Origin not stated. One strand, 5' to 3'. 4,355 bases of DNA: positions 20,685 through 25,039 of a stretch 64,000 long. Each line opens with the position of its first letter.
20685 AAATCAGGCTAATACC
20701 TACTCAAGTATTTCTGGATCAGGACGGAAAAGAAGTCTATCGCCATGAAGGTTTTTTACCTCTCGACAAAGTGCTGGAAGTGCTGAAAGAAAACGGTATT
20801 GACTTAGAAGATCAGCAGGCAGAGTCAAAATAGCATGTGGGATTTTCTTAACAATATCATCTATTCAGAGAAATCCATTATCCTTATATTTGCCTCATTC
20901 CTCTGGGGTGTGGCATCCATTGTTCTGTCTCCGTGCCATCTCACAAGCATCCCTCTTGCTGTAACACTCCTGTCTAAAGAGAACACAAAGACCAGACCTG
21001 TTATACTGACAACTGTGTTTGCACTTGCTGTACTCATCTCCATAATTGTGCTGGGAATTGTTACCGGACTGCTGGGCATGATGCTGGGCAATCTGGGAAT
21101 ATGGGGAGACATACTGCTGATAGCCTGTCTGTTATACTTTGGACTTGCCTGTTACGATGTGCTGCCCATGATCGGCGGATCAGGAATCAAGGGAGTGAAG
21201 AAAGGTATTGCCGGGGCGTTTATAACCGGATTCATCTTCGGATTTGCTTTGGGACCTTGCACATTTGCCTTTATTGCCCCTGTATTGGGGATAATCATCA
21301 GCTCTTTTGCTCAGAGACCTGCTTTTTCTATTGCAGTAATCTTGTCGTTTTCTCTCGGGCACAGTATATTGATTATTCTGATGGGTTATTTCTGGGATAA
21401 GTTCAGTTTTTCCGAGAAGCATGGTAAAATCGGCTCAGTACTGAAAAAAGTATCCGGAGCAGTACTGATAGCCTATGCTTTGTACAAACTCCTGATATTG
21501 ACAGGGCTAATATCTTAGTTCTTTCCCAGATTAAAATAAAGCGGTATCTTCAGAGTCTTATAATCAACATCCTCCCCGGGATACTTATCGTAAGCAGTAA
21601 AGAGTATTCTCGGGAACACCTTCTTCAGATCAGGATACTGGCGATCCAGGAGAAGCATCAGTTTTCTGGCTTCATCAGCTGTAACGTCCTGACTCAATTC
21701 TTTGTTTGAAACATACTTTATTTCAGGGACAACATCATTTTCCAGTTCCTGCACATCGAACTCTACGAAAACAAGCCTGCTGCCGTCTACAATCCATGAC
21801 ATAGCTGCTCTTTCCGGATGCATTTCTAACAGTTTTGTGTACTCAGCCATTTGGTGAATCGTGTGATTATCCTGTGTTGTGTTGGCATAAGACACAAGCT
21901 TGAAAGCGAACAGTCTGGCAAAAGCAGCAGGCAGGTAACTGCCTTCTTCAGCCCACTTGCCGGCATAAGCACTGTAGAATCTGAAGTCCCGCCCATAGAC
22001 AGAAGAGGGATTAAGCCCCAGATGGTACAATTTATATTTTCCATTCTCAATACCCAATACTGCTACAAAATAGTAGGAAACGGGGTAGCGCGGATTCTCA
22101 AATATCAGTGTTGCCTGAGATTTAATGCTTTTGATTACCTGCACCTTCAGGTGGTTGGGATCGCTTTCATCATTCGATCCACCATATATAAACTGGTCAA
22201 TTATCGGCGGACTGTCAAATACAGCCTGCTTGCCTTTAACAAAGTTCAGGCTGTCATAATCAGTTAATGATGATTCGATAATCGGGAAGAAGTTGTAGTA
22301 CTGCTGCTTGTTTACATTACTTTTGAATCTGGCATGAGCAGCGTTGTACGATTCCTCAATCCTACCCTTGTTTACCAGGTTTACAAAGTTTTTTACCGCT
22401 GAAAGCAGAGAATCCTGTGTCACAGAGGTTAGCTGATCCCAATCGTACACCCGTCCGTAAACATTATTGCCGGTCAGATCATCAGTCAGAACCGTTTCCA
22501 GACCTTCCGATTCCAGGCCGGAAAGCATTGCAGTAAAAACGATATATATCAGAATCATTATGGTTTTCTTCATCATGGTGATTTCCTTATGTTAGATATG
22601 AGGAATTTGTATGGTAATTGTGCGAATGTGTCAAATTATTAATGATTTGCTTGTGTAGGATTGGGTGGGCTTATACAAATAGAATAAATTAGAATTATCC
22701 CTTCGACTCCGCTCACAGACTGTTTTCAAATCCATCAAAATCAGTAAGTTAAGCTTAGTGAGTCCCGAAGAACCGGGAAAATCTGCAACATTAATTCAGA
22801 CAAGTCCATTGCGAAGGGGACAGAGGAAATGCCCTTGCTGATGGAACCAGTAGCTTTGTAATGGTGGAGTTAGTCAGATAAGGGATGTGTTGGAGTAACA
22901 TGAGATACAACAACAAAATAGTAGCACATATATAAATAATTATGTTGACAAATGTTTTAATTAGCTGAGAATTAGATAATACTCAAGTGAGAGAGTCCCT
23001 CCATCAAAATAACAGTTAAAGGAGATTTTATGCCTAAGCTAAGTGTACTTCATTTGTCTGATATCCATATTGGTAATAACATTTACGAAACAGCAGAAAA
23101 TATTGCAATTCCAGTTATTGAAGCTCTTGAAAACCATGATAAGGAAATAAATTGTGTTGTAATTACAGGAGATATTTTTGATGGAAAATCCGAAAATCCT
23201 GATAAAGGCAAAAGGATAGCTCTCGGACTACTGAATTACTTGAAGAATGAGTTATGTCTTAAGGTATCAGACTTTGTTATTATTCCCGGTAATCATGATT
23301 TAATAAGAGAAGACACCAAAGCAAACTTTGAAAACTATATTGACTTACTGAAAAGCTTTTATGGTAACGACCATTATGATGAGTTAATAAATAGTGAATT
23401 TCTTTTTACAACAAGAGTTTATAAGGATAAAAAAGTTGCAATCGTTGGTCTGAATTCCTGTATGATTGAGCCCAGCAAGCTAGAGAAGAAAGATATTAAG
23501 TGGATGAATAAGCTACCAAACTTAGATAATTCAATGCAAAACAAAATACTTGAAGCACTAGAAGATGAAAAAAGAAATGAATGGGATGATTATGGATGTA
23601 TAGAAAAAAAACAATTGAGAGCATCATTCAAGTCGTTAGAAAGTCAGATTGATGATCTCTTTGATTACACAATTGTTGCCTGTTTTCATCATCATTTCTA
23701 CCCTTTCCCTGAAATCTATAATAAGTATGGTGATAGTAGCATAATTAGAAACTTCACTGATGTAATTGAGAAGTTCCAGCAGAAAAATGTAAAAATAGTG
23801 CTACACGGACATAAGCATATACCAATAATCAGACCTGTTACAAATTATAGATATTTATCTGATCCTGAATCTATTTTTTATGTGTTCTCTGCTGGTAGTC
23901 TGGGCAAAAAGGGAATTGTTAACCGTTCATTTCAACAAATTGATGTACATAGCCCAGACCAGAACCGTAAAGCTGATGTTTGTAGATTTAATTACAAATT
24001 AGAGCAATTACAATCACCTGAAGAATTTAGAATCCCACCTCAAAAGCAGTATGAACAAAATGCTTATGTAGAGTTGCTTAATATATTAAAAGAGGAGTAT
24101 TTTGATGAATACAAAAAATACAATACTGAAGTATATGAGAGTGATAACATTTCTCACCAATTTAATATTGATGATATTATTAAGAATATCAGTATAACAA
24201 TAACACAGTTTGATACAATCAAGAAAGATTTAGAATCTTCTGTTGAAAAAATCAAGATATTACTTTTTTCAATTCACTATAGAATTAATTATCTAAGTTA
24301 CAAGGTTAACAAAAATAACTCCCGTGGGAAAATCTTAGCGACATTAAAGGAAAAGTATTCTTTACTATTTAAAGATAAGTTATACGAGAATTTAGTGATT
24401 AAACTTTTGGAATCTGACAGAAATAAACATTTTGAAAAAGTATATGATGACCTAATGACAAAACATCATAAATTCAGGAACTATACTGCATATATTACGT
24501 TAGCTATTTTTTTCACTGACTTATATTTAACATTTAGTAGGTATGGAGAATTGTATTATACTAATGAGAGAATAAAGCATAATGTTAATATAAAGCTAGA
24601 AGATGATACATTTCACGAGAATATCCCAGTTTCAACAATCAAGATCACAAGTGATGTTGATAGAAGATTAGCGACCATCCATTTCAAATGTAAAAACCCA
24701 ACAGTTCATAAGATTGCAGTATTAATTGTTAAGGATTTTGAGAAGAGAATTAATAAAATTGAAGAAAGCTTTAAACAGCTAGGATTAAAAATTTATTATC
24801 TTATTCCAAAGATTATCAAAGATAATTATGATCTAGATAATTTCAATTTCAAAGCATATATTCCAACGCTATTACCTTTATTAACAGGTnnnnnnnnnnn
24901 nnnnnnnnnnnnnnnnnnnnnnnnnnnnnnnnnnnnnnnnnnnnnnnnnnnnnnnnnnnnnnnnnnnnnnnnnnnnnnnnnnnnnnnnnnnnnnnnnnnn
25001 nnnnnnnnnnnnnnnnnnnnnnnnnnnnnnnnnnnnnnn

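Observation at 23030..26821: Single-gene phosphoesterase + Hsp90-like ATPase fusion: candidate uncharacterised conflict/defence system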

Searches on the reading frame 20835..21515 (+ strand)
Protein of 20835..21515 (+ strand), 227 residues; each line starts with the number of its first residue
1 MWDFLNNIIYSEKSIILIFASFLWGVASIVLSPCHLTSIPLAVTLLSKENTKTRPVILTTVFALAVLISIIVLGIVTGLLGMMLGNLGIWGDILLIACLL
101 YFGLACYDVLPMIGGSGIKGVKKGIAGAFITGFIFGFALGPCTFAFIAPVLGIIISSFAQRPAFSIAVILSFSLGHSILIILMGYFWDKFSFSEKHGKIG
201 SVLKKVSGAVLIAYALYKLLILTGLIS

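Call 11: search_protein_families(library=pfam, proteins=[window:20835-21515:+], max_evalue=0.001)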
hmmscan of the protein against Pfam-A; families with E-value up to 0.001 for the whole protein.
window:20835-21515:+ (227 aa): 1 family
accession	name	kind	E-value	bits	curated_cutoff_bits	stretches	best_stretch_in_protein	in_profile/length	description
PF02683.22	DsbD_TM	-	3.7e-08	33.4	27.1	1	17-217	4-213/219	Cytochrome C biogenesis protein transmembrane domain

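Call 59: find_related_loci(query=window:20835-21515:+, collection=genome_contigs, flank=10000)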
Query window:20835-21515:+ (227 aa) in genome_contigs; peptide patterns used: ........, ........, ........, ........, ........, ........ (x = any residue, [..] = any of these).
223 stretches matched a pattern; 1 encode a relative of the query (tblastn E <= 1e-3); 1 distinct loci.
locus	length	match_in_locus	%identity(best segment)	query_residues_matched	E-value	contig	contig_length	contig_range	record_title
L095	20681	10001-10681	92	1-227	5e-135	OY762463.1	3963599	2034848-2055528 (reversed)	MAG: Candidatus Cloacimonadales bacterium isolate 65c66405-a38e-4cb1-a3a4-7640fae4a1c6 genome assembly, chromosome: 1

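Call 63: search_protein_families(library=pfam, proteins=[L095:12317-12793:-, L095:13094-13687:+, L095:13668-16808:+, L095:16972-19842:+, L095:19854-20477:+], max_evalue=0.001)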
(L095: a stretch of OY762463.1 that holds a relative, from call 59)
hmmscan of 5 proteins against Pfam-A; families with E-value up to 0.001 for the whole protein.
L095:12317-12793:- (158 aa): 1 family
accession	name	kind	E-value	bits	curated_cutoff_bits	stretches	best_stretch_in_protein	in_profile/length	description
PF02001.22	DUF134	-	5e-23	81.9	27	1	14-106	5-95/98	Protein of unknown function DUF134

L095:13094-13687:+ (198 aa): 1 family
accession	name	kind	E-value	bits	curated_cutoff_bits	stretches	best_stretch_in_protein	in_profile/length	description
PF00440.29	TetR_N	-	1.2e-09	38.3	24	1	15-59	1-45/47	Bacterial regulatory proteins, tetR family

L095:13668-16808:+ (1047 aa): 3 families
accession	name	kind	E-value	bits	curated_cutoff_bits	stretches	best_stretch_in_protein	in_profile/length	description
PF13941.12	MutL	-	4.8e-96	322.7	27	1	90-565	1-448/450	MutL protein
PF01968.24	Hydantoinase_A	-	1.5e-05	24.8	22.9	0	337-385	58-107/291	Hydantoinase/oxoprolinase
PF05896.17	NQRA_N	-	0.00041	20.9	25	0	744-793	38-79/94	NqrA N-terminal barrel-sandwich hybrid domain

L095:16972-19842:+ (957 aa): 2 families
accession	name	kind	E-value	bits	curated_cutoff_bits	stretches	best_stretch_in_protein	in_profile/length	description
PF20539.3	DUF6754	-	1e-117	392.3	27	1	699-953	2-256/257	Domain of unknown function (DUF6754)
PF00041.27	fn3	-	6.8e-05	23.4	25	0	165-200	39-72/84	Fibronectin type III domain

L095:19854-20477:+ (208 aa): 0 families

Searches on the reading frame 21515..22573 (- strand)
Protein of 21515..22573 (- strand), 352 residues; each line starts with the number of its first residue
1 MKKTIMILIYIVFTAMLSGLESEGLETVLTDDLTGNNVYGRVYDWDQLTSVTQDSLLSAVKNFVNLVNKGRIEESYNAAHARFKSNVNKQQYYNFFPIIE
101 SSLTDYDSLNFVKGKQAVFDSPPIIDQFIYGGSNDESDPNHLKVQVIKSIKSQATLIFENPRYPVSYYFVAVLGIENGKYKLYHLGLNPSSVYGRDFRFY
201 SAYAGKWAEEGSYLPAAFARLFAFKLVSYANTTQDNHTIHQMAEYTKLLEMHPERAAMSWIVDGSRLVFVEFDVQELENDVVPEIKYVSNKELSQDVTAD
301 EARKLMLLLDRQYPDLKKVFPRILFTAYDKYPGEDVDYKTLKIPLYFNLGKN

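Call 11: search_protein_families(library=pfam, proteins=[window:21515-22573:-], max_evalue=0.001)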
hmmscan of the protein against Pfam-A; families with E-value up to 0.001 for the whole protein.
window:21515-22573:- (352 aa): 0 families

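Call 58: find_related_loci(query=window:21515-22573:-, collection=genome_contigs, flank=10000)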
Query window:21515-22573:- (352 aa) in genome_contigs; peptide patterns used: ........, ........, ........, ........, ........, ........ (x = any residue, [..] = any of these).
141 stretches matched a pattern, but none encodes a relative of the query by tblastn (E <= 1e-3).

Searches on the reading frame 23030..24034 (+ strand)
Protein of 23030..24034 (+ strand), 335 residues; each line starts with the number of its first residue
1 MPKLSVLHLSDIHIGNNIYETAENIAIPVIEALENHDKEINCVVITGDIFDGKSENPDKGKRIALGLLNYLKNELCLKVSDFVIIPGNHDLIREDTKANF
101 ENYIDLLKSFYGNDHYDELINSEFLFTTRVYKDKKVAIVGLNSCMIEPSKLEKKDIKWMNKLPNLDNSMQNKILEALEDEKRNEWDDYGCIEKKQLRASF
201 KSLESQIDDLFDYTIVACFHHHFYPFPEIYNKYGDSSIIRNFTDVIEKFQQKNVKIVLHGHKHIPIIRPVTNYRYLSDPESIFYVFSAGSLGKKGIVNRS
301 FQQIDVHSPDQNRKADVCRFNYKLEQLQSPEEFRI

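Call 85: find_homologous_proteins(query=window:23030-24034:+, max_evalue=0.00001)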
Query window:23030-24034:+ (335 aa): 31 proteins with E <= 0.00001 among 1783 candidates.
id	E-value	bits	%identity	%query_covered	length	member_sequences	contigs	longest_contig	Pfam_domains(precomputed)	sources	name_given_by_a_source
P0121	5.2e-89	317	46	98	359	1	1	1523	PF00149.34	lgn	-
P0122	3.2e-87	311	51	81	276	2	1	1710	PF00149.34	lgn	-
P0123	2.8e-79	285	51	70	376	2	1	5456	-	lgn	-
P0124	4.9e-75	271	42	99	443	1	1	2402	PF00149.34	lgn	-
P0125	4.1e-53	199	37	98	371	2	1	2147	PF00149.34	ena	-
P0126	1.8e-52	197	58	45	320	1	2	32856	-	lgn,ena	-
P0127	2.4e-52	196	38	97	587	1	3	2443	PF00149.34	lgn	-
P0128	4.1e-52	196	36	98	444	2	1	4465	PF00149.34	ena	-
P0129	5.8e-51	192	35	98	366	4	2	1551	PF00149.34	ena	-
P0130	2.7e-50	190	36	97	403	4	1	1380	PF00149.34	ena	-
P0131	2.1e-49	187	35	97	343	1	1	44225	PF00149.34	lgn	-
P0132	5.5e-49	185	36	97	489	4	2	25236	PF00149.34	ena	-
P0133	8.9e-48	181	37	97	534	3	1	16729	PF00149.34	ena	-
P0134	1.7e-47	180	37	97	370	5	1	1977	PF00149.34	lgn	-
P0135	9.4e-46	175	35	97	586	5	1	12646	PF00149.34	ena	-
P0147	5.2e-10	57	24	86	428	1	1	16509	PF00149.34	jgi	jgi:calcineurin-like phosphoesterase family protein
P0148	3.9e-8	51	27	78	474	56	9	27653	PF00149.34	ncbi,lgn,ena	-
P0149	3.0e-7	48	24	86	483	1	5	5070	PF12850.13,PF24405.2,PF00149.34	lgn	-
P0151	6.5e-6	44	25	78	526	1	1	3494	PF12850.13,PF24405.2,PF00149.34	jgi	jgi:predicted phosphodiesterase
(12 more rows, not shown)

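Call 94: search_protein_families(library=pfam, proteins=[P0149, P0151, P0147, P0148], max_evalue=0.01)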
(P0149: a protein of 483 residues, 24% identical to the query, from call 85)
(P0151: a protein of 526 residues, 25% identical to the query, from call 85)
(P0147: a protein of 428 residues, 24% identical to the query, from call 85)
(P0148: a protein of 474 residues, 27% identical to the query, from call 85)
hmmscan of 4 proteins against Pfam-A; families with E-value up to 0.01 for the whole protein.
P0149 (483 aa): 3 families
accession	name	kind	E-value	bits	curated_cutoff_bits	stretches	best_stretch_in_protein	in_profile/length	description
PF24405.1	Pua-like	-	3.2e-21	76.3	27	1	8-117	3-120/176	Pua-like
PF00149.33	Metallophos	-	2.2e-13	51.5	21.5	1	156-404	3-191/191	Calcineurin-like phosphoesterase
PF12850.12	Metallophos_2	-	1e-06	29.2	27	0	353-436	83-140/154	Calcineurin-like phosphoesterase superfamily domain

P0151 (526 aa): 3 families
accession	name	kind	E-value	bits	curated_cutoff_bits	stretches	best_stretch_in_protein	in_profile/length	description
PF24405.1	Pua-like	-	3.5e-28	99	27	1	5-169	1-165/176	Pua-like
PF00149.33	Metallophos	-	2.9e-13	51.1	21.5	1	199-438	3-191/191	Calcineurin-like phosphoesterase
PF12850.12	Metallophos_2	-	8.3e-07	29.6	27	1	200-446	4-127/154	Calcineurin-like phosphoesterase superfamily domain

P0147 (428 aa): 2 families
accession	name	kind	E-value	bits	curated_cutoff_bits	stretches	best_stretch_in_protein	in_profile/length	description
PF00149.33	Metallophos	-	1.6e-13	52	21.5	1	116-344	3-191/191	Calcineurin-like phosphoesterase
PF12850.12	Metallophos_2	-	0.00012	22.6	27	1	116-375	3-138/154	Calcineurin-like phosphoesterase superfamily domain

P0148 (474 aa): 3 families
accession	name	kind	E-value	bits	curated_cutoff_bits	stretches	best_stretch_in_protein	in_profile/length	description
PF00149.33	Metallophos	-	3.3e-15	57.5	21.5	1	141-399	2-190/191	Calcineurin-like phosphoesterase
PF00072.30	Response_reg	-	0.00014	22.4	30.2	1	23-103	12-82/111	Response regulator receiver domain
PF12850.12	Metallophos_2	-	0.0022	18.5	27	0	141-234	2-60/154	Calcineurin-like phosphoesterase superfamily domain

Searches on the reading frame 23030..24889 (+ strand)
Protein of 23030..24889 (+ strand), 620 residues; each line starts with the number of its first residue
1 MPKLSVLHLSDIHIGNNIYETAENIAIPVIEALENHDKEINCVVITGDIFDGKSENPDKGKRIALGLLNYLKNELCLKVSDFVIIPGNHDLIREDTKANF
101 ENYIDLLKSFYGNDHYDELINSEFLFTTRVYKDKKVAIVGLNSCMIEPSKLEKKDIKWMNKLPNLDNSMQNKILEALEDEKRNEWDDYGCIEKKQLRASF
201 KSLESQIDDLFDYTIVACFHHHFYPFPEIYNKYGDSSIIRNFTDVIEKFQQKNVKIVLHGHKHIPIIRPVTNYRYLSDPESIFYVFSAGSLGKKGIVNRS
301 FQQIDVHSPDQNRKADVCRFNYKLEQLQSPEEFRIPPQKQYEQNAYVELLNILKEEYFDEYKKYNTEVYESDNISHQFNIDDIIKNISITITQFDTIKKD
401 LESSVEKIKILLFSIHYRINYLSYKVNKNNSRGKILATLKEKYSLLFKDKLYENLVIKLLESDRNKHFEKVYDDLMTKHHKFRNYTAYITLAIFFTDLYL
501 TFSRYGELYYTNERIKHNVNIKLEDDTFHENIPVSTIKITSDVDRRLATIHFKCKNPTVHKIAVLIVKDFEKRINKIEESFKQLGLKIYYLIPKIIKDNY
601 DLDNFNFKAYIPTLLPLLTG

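Call 55: search_solved_structures(query=window:23030-24889:+, max_evalue=1, show_alignments=2)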
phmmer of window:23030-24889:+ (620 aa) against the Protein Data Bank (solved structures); distinct sequences matched with E-value up to 1: 4.
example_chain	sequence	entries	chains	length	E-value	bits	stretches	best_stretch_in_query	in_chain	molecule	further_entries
4lty_C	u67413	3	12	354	0.025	16.5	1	4-93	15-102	Exonuclease subunit SbcD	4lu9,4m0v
6s6v_A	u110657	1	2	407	0.039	15.9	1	5-93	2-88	Nuclease SbcCD subunit D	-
7yzo_A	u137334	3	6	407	0.33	12.8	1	5-90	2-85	Nuclease SbcCD subunit D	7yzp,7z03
6s85_A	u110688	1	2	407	0.4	12.5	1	5-59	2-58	Nuclease SbcCD subunit D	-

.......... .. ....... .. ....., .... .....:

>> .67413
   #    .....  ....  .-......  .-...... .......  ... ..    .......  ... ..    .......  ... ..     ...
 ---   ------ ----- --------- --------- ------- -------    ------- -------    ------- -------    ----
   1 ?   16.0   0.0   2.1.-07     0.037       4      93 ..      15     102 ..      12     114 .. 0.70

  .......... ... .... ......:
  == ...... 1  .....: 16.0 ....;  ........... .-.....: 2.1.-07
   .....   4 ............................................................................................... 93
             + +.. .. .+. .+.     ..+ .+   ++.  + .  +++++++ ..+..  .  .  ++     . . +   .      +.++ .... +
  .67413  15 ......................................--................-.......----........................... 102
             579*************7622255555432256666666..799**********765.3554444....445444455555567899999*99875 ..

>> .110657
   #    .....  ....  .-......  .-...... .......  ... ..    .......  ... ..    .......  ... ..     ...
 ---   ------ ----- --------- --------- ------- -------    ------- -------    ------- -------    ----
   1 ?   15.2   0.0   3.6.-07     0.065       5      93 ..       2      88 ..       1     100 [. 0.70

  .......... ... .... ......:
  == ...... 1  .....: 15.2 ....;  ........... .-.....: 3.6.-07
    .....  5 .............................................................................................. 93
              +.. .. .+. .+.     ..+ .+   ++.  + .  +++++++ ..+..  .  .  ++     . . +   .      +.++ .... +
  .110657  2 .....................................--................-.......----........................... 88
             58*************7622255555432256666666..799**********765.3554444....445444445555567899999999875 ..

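Call 111: search_solved_structures(query=A5, max_evalue=0.1, show_alignments=1)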
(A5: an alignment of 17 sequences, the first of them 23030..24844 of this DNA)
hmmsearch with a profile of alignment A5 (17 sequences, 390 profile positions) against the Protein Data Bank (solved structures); distinct sequences matched with E-value up to 0.1: 17.
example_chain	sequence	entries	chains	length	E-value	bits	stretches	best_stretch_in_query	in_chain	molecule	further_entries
4lty_C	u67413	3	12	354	1.8e-05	27.1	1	3-53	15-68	Exonuclease subunit SbcD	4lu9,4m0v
6s6v_A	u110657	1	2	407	3.7e-05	26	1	4-53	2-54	Nuclease SbcCD subunit D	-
6knb_A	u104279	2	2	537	4.6e-05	25.7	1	7-111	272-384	DNA polymerase II small subunit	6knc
7yzo_A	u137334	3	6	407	6.3e-05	25.3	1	4-51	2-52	Nuclease SbcCD subunit D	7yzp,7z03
6s85_A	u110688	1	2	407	6.4e-05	25.3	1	4-51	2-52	Nuclease SbcCD subunit D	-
5ihe_A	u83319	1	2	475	0.0068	18.6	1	8-114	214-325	DNA polymerase II small subunit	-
4o24_A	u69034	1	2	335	0.014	17.6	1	3-96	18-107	Exonuclease, putative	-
2q8u_A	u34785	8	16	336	0.014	17.6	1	3-96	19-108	Exonuclease, putative | Nuclease SbcCD subunit D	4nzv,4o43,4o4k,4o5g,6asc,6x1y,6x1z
3qg5_C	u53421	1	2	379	0.023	16.8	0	4-96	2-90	Mre11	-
1hij_A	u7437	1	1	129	0.064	15.4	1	98-175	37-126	INTERLEUKIN-4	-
4hd0_A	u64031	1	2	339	0.073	15.2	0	6-69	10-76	DNA double-strand break repair protein Mre11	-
1ii7_A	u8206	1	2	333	0.089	14.9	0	6-69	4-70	Mre11 nuclease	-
8a4f_A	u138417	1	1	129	0.092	14.9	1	98-175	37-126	Interleukin-4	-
2b8z_A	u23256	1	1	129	0.092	14.9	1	98-175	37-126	Interleukin-4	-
3dsc_A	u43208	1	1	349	0.094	14.8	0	6-69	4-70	DNA double-strand break repair protein mre11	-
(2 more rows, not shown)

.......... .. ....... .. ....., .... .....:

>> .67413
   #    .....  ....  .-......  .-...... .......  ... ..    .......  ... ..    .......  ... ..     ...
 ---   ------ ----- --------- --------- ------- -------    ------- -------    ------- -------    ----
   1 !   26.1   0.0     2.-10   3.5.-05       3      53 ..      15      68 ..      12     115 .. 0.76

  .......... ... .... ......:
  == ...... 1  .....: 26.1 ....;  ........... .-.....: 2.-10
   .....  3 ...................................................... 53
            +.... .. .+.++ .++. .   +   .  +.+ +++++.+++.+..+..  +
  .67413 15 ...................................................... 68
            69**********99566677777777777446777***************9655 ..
